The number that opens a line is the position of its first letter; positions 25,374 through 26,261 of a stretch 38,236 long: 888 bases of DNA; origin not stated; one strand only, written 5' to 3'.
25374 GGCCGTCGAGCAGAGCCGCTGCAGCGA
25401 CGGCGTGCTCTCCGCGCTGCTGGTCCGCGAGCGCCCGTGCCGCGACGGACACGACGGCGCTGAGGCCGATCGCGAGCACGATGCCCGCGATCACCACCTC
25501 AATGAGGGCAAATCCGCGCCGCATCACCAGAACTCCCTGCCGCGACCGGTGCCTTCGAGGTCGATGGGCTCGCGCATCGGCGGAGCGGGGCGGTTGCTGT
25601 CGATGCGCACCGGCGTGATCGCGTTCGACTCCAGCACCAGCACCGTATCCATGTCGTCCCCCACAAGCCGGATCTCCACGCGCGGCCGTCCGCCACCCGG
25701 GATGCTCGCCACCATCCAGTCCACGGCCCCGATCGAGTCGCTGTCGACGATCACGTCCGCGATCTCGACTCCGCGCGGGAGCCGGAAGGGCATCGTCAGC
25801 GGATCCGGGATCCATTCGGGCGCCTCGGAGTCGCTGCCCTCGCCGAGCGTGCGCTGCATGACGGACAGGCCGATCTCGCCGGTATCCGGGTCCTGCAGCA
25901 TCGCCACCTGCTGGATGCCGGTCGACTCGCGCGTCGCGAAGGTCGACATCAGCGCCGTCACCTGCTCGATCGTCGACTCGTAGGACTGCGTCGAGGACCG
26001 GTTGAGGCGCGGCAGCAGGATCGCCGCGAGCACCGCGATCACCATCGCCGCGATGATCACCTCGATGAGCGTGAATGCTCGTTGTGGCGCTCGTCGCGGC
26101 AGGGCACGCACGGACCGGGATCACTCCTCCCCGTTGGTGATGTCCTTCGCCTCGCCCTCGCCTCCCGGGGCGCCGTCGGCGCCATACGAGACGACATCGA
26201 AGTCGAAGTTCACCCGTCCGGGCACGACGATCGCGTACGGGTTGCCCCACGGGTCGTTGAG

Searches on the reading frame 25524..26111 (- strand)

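Call 6: search_protein_families(library=pfam, proteins=[window:25524-26111:-], max_evalue=0.1)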
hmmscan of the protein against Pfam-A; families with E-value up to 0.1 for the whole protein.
window:25524-26111:- (195 aa): 1 family
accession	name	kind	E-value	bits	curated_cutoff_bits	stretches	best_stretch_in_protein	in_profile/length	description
PF07963.17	N_methyl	-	5.7e-07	29.3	21.2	1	9-33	3-27/27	Prokaryotic N-terminal methylation motif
